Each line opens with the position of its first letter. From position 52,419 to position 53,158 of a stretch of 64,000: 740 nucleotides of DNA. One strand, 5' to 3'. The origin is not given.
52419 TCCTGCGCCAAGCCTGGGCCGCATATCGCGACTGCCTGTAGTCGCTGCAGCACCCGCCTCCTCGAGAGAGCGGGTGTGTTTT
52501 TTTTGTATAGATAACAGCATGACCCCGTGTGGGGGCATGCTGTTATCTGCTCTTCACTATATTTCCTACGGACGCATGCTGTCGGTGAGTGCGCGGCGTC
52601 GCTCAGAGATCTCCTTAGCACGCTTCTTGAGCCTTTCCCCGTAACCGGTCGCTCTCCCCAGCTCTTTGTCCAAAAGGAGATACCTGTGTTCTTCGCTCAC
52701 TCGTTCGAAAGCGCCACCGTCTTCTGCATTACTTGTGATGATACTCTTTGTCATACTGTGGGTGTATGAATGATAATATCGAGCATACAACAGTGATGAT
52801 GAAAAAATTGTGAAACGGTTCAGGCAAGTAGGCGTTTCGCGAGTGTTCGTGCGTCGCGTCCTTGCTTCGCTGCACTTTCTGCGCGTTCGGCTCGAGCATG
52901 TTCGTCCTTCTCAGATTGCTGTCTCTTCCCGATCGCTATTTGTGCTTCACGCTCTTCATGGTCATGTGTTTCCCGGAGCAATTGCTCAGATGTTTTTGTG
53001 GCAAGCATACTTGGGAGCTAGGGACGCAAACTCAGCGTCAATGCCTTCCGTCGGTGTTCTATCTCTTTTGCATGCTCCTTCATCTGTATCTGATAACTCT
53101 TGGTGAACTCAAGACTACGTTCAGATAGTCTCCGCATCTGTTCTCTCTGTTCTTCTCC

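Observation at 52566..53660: Three tandem paralogous small charged proteins sharing a conserved leader immediately before the start codon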

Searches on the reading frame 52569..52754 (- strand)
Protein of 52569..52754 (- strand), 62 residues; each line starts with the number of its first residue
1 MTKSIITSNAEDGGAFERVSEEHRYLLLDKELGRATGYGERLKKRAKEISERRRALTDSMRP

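Call 11: search_protein_families(library=pfam, max_evalue=1, proteins=[window:52569-52754:-])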
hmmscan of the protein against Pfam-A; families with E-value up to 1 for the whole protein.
seq(62 aa): 0 families

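Call 17: find_homologous_proteins(query=window:52569-52754:-, max_evalue=0.01)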
Query seq(62 aa) (62 aa): 1 proteins with E <= 0.01 among 2 candidates.
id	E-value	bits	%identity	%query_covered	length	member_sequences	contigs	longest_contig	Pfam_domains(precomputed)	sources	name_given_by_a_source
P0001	1.2e-31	124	100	100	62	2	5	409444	-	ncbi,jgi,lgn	jgi:hypothetical protein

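Call 18: find_encoding_contigs(protein=P0001, flank=10000, max_places=10)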
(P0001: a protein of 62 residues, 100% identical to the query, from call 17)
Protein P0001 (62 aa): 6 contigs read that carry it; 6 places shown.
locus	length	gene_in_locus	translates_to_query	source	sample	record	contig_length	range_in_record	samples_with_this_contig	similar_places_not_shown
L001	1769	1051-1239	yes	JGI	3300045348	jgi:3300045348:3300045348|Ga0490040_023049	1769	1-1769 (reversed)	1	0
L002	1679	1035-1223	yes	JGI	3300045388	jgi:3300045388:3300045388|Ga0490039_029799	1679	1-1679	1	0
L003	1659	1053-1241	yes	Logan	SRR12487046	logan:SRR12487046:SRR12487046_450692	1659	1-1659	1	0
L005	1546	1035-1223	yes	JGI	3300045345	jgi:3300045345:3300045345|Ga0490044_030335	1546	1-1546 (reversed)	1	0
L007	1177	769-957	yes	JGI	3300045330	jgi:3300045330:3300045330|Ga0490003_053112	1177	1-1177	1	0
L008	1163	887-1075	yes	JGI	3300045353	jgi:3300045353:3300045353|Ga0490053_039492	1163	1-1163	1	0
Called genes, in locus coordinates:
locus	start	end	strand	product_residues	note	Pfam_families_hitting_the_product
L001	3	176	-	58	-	?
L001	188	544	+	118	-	-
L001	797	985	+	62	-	-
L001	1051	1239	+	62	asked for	-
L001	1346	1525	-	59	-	-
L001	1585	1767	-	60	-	?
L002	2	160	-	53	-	?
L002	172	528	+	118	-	-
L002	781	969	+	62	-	-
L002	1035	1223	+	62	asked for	-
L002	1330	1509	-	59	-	-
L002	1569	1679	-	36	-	?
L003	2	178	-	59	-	?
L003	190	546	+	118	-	-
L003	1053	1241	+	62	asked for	-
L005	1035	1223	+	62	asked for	-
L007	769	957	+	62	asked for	-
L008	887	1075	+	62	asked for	-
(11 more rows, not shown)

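Call 25: find_related_loci(query=A3, collection=genome_contigs, flank=10000)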
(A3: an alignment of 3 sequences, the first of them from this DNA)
Query A3 (62 aa) in genome_contigs; peptide patterns used: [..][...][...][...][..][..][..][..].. (x = any residue, [..] = any of these).
67 stretches matched a pattern, but none encodes a relative of the query by tblastn (E <= 1e-3).
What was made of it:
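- Tried and rejected: A GTDB genome scan with a family profile found no relative (call 25).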

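Call 28: search_protein_representatives(alignment_id=A3)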
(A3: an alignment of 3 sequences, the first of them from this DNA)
Query: 3 sequences, 54 profile positions. Proteins with E-value up to 0.001 (for the whole library): 7; up to 1e-10: 4; up to 1e-30: 0. The best 7 are listed.
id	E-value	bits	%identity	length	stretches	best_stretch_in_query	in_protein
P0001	1.9e-22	95.4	-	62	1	2-54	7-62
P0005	5.1e-16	74.8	-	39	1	16-54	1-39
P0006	2.3e-11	59.9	-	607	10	14-40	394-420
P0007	6.1e-11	58.5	-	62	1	6-54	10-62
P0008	1.3e-09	54.2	-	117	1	8-51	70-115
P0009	8.9e-05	38.8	-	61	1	10-54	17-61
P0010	1.4e-04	38.2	-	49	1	19-54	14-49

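Call 30: find_encoding_contigs(protein=P0009, flank=10000, max_places=6)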
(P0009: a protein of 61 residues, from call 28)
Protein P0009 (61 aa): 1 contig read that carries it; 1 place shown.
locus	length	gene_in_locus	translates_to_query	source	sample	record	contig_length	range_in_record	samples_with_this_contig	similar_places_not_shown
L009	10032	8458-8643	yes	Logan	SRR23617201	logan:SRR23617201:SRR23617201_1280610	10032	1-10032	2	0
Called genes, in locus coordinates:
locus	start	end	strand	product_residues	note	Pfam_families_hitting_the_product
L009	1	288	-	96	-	?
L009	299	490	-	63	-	PF00831:Ribosomal_L29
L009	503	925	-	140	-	PF00252:Ribosomal_L16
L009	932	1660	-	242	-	PF07650:KH_2, PF00189:Ribosomal_S3_C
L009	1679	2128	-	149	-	PF00237:Ribosomal_L22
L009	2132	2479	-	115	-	PF00203:Ribosomal_S19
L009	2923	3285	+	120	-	-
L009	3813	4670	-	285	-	PF04536:TPM_phosphatase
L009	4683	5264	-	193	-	PF04011:LemA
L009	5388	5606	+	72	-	-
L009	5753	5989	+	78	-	-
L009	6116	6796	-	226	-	-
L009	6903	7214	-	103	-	PF00072:Response_reg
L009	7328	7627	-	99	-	-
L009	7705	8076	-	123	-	-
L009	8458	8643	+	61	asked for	-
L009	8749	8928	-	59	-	-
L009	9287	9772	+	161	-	-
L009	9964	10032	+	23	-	?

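Call 31: find_encoding_contigs(protein=P0010, flank=10000, max_places=6)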
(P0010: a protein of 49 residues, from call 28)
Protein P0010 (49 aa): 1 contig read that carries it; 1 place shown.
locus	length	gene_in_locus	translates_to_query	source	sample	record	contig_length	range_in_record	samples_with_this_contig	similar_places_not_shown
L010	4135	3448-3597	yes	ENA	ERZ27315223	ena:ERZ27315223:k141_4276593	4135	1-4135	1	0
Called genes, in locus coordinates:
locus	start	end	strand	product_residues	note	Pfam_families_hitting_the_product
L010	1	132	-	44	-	?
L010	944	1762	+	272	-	PF02900:LigB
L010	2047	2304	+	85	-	-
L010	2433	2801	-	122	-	PF00072:Response_reg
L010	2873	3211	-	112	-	-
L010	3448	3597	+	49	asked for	-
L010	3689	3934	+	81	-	-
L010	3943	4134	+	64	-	?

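Call 32: find_encoding_contigs(protein=P0007, flank=10000, max_places=6)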
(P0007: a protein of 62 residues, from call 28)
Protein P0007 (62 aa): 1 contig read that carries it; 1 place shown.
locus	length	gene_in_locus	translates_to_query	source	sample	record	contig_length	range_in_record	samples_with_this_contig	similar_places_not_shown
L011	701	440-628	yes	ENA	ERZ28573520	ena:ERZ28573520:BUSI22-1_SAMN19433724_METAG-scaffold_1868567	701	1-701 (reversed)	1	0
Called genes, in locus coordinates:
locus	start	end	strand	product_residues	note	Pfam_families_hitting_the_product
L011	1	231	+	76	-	?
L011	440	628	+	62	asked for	-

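Call 42: find_homologous_proteins(query=A4, max_evalue=0.01)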
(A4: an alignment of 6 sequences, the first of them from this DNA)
Query A4 (6 sequences) (62 aa, profile of the alignment): 8 proteins with E <= 0.01 among 1062 candidates.
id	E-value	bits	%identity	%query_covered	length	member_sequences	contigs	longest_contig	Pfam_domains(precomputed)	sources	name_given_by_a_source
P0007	7.0e-29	118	61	100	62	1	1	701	-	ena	-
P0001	4.5e-26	109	100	100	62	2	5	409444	-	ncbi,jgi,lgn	jgi:hypothetical protein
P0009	9.4e-26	108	37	100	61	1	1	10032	-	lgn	-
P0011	6.6e-25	105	63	100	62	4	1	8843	-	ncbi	-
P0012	5.0e-24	102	63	100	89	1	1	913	-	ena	-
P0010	1.1e-18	85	40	76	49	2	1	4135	-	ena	-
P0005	1.9e-15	75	47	58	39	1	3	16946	-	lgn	-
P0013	3.4e-10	58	41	55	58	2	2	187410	-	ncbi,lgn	-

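Call 44: find_encoding_contigs(protein=P0013, flank=10000, max_places=4)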
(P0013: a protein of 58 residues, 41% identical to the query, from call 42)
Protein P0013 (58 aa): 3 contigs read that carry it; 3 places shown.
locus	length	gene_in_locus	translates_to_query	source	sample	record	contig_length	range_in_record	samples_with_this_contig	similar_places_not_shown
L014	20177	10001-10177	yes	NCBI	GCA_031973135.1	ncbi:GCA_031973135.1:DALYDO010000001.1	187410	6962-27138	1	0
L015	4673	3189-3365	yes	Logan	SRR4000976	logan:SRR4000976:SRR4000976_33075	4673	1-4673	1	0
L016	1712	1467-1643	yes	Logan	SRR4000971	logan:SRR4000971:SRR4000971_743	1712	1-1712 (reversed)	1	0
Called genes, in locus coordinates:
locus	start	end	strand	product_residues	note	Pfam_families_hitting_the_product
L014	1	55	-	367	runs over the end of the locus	PF02163:Peptidase_M50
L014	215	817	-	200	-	PF00281:Ribosomal_L5, PF00673:Ribosomal_L5_C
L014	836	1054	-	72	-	PF00467:KOW, PF17136:ribosomal_L24 (weak)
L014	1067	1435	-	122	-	PF00238:Ribosomal_L14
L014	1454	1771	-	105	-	PF00366:Ribosomal_S17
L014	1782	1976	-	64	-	PF00831:Ribosomal_L29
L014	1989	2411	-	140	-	PF00252:Ribosomal_L16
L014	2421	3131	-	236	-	PF07650:KH_2, PF00189:Ribosomal_S3_C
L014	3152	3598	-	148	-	PF00237:Ribosomal_L22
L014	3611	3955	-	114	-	PF00203:Ribosomal_S19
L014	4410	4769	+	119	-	-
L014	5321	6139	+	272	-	PF02900:LigB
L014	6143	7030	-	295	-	PF04536:TPM_phosphatase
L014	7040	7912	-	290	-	PF04011:LemA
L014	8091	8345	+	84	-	-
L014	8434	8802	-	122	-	PF00072:Response_reg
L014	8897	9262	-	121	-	PF00072:Response_reg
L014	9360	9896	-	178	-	-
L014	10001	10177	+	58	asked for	-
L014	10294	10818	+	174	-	PF08719:NADAR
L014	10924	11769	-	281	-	PF00181:Ribosomal_L2_N, PF03947:Ribosomal_L2_C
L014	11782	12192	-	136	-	PF00276:Ribosomal_L23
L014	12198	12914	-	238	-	PF00573:Ribosomal_L4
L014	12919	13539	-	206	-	PF00297:Ribosomal_L3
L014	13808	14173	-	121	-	PF00338:Ribosomal_S10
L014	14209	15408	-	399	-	PF00009:GTP_EFTU, PF03144:GTP_EFTU_D2, PF03143:GTP_EFTU_D3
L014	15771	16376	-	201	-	-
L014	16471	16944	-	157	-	-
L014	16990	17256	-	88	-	-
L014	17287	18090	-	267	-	PF13230:GATase_4, PF13522:GATase_6 (faint)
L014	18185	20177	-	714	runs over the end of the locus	PF00009:GTP_EFTU, PF03144:GTP_EFTU_D2, PF22042:EF-G_D2, PF14492:EFG_III, PF16658:RF3_C (faint), PF03764:EFG_IV, PF00679:EFG_C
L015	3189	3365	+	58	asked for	-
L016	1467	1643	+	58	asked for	-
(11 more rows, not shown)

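Call 45: find_encoding_contigs(protein=P0011, flank=10000, max_places=4)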
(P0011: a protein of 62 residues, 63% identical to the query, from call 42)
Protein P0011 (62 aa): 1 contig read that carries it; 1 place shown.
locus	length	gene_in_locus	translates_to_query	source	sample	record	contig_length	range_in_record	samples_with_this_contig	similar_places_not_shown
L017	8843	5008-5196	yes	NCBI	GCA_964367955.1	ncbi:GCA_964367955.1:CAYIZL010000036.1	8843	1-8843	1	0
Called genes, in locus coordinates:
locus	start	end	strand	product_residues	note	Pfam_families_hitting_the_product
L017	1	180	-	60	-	?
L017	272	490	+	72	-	-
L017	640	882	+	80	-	-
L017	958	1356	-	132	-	PF00072:Response_reg (weak)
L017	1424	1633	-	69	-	-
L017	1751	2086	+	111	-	-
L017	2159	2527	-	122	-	PF00072:Response_reg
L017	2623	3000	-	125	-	PF00072:Response_reg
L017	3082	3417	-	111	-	-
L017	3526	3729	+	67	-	-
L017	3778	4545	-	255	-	PF03372:Exo_endo_phos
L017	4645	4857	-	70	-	-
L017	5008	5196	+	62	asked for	-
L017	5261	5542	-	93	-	-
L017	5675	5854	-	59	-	-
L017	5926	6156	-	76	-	-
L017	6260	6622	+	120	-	-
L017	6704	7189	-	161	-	-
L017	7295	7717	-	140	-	-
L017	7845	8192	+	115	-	-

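Call 46: find_encoding_contigs(protein=P0005, flank=10000, max_places=4)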
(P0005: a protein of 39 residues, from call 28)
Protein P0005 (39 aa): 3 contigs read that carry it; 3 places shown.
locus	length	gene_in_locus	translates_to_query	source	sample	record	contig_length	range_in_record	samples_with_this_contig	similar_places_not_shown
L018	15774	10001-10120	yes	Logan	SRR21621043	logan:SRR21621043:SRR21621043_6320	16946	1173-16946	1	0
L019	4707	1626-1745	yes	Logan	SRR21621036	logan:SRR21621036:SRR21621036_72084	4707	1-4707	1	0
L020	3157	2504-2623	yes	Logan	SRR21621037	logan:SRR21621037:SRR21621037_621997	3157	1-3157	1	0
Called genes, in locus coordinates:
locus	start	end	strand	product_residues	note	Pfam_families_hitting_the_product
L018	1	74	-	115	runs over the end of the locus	PF00203:Ribosomal_S19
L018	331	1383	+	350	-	PF02547:Queuosine_synth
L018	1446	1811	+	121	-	-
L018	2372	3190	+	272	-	PF02900:LigB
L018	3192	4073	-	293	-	PF04536:TPM_phosphatase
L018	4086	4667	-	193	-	PF04011:LemA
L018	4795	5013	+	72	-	-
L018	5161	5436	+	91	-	-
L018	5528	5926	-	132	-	-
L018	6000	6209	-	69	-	-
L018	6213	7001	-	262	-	-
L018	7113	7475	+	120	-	-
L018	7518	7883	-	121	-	PF00072:Response_reg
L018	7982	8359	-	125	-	PF00072:Response_reg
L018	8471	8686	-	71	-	-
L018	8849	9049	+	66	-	-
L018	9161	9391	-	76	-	-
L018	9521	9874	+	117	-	-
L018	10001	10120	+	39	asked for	-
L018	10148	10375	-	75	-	-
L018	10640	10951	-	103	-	-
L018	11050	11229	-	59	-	-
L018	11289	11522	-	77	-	-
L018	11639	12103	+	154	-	-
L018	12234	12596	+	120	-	-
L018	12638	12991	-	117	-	-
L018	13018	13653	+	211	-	PF10881:DUF2726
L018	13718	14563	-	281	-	PF00181:Ribosomal_L2_N, PF03947:Ribosomal_L2_C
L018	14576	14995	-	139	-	PF00276:Ribosomal_L23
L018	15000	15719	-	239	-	PF00573:Ribosomal_L4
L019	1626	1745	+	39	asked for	-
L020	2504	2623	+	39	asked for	-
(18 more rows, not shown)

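Call 57: search_protein_families(library=ncbifam, max_evalue=1, proteins=[window:52569-52754:-])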
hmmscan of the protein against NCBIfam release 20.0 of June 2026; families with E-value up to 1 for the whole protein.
window:52569-52754:- (62 aa): 0 families

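Call 58: search_protein_families(library=phrogs, max_evalue=1, proteins=[window:52569-52754:-])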
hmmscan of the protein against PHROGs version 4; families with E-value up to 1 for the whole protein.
window:52569-52754:- (62 aa): 0 families

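Call 63: predict_structure(alignment_id=A6)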
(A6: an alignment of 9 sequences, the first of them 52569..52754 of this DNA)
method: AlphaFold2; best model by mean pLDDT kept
length: 62 residues; sequences in the alignment: 9
mean_pLDDT: 75.1   pTM: 0.45
mean pLDDT of the five models: 75.1, 70.3, 64.5, 64.4, 61.9
residues with pLDDT >= 90: 11; 70-90: 31; 50-70: 14; < 50: 6
segments of 3 or more residues with pLDDT < 50: 1-4
pLDDT, mean of each block of 10 residues (from residue 1): 48 70 78 76 91 89 67
secondary structure, 60 per line:
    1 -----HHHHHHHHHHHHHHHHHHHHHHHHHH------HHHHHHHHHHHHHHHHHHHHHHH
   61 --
elements in order: H6-31 H38-60
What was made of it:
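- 52566..52754 (-): P4, 62 aa, Y-type (P4 subfamily, N-terminus MTKSII...). It is predicted to be a two-helix hairpin (helices at residues 6-31 and 38-60) and is basic (pI 9.6). AlphaFold2 pLDDT 75 overall and about 90 in helix 2: call 63.
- Closest known: Bacterial hydrophilins and general-stress small proteins. Different: Y-type proteins are predicted to fold into a defined helical hairpin (call 63).
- AlphaFold2 gives a helical hairpin with pLDDT 75 (call 63).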

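Call 65: fold_search(model_id=the predicted structure, library=pdb)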
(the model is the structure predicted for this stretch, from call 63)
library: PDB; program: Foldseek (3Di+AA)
matches with E <= 10: 0; with E <= 0.001: 0
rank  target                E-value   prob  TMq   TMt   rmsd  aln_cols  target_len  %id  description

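Call 69: search_protein_families(library=pfam, alignment_id=A6, max_evalue=5)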
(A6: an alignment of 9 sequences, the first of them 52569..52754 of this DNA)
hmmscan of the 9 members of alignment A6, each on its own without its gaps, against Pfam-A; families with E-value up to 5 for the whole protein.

A. member 1, window:52569-52754:- (62 aa): 0 families

B. families by the number of members that match (of 9 scanned): 3 families
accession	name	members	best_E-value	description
PF02863.23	Arg_repressor_C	1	0.032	Arginine repressor, C-terminal domain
PF11154.13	DUF2934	1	0.034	Protein of unknown function (DUF2934)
PF11827.13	DUF3347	1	0.15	Protein of unknown function (DUF3347)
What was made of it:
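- Closest known: Bacterial hydrophilins and general-stress small proteins. Different: No Pfam or NCBIfam match to any of these families was found (calls 11, 57, 69).
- Tried and rejected: Pfam, NCBIfam and PHROGs on P1-P4 and on nine family members gave nothing (calls 11, 57, 58, 69).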

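Call 70: search_solved_structures(query=A4, max_evalue=10, show_alignments=3)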
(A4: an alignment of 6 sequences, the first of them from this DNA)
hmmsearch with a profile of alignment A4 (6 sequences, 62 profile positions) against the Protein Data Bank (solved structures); distinct sequences matched with E-value up to 10: 1.
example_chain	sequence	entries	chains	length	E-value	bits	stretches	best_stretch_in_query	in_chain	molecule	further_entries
7qep_S7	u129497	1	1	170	0.17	15.3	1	21-51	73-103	40S ribosomal protein S7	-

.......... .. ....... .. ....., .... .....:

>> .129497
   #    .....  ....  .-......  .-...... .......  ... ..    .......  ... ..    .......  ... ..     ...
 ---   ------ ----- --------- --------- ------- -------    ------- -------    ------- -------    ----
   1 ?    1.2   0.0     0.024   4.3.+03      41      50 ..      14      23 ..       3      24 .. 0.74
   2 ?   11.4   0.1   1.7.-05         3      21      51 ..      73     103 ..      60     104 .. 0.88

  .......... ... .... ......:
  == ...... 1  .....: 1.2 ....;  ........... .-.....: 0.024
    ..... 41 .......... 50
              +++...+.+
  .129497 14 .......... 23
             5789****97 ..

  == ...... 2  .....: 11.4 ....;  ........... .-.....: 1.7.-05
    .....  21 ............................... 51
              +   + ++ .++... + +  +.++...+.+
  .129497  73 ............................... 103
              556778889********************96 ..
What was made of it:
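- On Any curated protein family (Pfam-A, NCBIfam, PHROGs) or solved structure: The PDB profile search gave E = 0.17 (call 70).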

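Call 80: search_dna_similar(query=window:52569-52754:-, collection=phages, mode=protein, max_evalue=0.1)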
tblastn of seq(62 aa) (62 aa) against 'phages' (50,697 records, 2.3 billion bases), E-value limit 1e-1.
No match.

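Call 82: search_protein_families(library=pfam, max_evalue=0.1, proteins=[L014:9360-9896:-, L009:7705-8076:-, L009:7328-7627:-, L010:2873-3211:-, L017:3082-3417:-, L018:8471-8686:-, L014:8091-8345:+, L009:9287-9772:+])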
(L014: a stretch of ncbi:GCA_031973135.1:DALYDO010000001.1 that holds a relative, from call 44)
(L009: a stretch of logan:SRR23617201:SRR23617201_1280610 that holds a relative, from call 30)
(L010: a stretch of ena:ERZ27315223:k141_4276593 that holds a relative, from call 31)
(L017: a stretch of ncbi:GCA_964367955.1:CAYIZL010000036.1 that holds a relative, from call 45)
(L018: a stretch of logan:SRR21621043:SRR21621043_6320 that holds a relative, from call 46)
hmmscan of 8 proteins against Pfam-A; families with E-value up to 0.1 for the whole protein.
L014:9360-9896:- (178 aa): 0 families

L009:7705-8076:- (123 aa): 0 families

L009:7328-7627:- (99 aa): 0 families

L010:2873-3211:- (112 aa): 1 family
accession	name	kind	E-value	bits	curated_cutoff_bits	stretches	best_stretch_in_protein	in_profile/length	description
PF17944.6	Arg_decarbox_C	-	0.05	14.6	23.3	0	78-106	25-46/51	Arginine decarboxylase C-terminal helical extension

L017:3082-3417:- (111 aa): 2 families
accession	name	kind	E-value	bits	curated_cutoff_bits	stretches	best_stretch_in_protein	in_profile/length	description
PF10516.15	SHNi-TPR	-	0.00098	19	21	1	57-79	6-28/38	SHNi-TPR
PF21289.3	EDC4_C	-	0.1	12.8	27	0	75-106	73-104/121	Enhancer of mRNA-decapping protein 4, C-terminal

L018:8471-8686:- (71 aa): 0 families

L014:8091-8345:+ (84 aa): 0 families

L009:9287-9772:+ (161 aa): 0 families

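Call 89: find_related_loci(query=window:52569-52754:-, collection=viral_contigs, flank=3000)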
Query seq(62 aa) (62 aa) in viral_contigs; peptide patterns used: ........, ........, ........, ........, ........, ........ (x = any residue, [..] = any of these).
54 stretches matched a pattern, but none encodes a relative of the query by tblastn (E <= 1e-3).
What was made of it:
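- There are no phage or viral relatives (calls 80, 89).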

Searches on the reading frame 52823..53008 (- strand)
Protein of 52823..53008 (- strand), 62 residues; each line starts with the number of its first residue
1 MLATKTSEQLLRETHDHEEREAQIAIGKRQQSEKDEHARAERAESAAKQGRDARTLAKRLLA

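Call 11: search_protein_families(library=pfam, max_evalue=1, proteins=[window:52823-53008:-])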
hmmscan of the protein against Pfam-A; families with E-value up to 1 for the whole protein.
seq(62 aa): 0 families

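Call 57: search_protein_families(library=ncbifam, max_evalue=1, proteins=[window:52823-53008:-])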
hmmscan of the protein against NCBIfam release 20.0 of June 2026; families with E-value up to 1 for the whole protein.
window:52823-53008:- (62 aa): 0 families

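Call 58: search_protein_families(library=phrogs, max_evalue=1, proteins=[window:52823-53008:-])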
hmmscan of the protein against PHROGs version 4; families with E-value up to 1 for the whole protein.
window:52823-53008:- (62 aa): 1 family
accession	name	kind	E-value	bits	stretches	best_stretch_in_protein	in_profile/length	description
phrog_33336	-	unknown function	0.63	11.4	0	3-55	51-94/136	-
